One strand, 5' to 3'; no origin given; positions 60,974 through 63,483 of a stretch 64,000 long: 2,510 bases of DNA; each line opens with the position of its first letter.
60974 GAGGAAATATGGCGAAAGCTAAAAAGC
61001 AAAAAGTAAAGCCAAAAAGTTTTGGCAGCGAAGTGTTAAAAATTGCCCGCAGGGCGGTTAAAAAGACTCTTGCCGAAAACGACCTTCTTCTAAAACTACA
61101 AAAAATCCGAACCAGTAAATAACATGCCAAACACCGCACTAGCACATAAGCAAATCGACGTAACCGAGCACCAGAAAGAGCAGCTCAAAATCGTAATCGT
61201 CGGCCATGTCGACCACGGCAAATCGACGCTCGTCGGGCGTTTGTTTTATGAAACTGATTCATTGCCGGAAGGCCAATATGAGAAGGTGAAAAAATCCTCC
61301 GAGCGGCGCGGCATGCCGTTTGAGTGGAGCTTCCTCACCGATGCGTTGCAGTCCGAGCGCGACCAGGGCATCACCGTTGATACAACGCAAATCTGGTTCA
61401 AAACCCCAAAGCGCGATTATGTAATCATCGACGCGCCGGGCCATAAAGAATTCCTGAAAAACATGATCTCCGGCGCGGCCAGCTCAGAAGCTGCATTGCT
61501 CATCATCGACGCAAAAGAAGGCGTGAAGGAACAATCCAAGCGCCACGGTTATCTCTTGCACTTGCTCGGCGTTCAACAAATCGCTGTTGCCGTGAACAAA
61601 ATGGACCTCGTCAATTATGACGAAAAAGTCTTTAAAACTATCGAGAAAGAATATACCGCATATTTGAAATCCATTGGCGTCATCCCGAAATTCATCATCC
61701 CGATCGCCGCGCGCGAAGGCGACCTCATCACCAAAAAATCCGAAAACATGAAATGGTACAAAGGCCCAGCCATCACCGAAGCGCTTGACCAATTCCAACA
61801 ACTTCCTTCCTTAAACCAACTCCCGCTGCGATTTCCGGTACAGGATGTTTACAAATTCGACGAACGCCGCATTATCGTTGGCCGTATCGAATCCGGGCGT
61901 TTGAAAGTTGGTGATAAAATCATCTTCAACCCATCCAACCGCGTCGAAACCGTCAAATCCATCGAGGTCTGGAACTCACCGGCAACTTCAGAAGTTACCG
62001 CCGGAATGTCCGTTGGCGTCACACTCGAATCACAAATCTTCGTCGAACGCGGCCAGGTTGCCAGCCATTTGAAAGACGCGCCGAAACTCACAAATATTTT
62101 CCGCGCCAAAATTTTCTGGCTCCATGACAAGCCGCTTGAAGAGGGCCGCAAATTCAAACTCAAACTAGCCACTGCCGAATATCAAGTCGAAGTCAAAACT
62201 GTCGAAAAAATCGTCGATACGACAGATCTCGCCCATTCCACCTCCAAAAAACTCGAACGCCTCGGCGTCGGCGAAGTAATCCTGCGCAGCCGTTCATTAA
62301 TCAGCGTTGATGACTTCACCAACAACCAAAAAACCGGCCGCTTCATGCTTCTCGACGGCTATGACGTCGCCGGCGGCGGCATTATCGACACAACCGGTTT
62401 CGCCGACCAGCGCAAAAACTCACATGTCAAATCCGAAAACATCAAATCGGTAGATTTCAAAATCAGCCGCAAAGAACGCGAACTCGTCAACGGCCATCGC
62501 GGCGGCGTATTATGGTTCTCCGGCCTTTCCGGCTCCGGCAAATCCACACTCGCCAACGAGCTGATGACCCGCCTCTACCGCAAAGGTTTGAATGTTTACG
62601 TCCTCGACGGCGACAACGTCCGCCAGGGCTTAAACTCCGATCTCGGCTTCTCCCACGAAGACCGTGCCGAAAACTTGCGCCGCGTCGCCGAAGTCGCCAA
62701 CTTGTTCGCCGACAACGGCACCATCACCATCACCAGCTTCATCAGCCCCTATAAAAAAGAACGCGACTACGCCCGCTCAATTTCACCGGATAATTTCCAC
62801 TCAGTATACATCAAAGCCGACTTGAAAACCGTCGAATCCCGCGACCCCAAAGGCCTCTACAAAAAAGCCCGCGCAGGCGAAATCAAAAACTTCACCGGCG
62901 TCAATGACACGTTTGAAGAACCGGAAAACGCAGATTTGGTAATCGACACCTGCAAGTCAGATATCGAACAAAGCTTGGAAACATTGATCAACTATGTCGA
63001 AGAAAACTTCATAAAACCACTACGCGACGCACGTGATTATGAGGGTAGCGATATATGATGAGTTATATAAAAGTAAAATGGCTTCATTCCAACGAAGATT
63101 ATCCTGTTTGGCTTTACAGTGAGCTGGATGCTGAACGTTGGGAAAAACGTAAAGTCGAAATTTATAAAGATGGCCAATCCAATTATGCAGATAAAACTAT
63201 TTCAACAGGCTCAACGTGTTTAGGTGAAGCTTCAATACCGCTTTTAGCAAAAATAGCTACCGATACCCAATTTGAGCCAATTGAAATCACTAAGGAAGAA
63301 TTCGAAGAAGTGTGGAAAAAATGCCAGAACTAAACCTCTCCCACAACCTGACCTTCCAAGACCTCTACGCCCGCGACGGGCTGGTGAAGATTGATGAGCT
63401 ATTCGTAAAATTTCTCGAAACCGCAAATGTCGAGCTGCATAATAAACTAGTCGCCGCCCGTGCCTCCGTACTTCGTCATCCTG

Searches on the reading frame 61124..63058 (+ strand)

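Call 75: search_protein_families(library=pfam, max_evalue=0.0001, proteins=[window:61124-63058:+])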
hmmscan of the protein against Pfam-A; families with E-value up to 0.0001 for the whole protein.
window:61124-63058:+ (644 aa): 10 families
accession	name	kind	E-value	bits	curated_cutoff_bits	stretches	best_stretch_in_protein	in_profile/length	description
PF01583.26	APS_kinase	-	1e-63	214.4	21.1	1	460-608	2-152/152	Adenylylsulphate kinase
PF00009.33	GTP_EFTU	-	1.6e-43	148.9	26.5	1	20-203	3-176/188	Elongation factor Tu GTP binding domain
PF22594.2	GTP-eEF1A_C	-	1.3e-14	54.8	27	1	326-421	2-100/101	GTP-eEF1A C-terminal domain-like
PF01926.29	MMR_HSR1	-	4.5e-09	36.8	21.9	0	78-141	27-96/113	50S ribosome-binding GTPase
PF03144.31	GTP_EFTU_D2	-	6.1e-08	33.4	30.3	1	249-301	2-58/73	Elongation factor Tu domain 2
PF13671.12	AAA_33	-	2.5e-07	31.5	27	1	462-573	1-114/143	AAA domain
PF03193.22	RsgA_GTPase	-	3e-06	27.6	30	0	449-483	95-129/174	RsgA GTPase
PF01656.29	CbiA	-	1.7e-05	25.2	25.4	0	466-530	5-54/125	CobQ/CobB/MinD/ParA nucleotide binding domain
PF20720.3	nSTAND3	-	3.4e-05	24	27.2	0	461-499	18-54/155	Novel STAND NTPase 3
PF13401.12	AAA_22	-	4e-05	24.4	27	0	460-494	5-42/130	AAA domain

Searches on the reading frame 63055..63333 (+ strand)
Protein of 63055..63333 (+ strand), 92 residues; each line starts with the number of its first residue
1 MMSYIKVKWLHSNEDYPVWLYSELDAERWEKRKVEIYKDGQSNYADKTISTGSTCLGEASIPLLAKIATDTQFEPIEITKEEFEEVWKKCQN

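Call 75: search_protein_families(library=pfam, max_evalue=0.0001, proteins=[window:63055-63333:+])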
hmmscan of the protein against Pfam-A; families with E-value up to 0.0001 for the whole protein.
window:63055-63333:+ (92 aa): 1 family
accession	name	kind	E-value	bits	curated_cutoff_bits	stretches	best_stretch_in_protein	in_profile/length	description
PF21812.2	DUF6881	-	3.3e-35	121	27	1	3-90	1-88/90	Domain of unknown function (DUF6881)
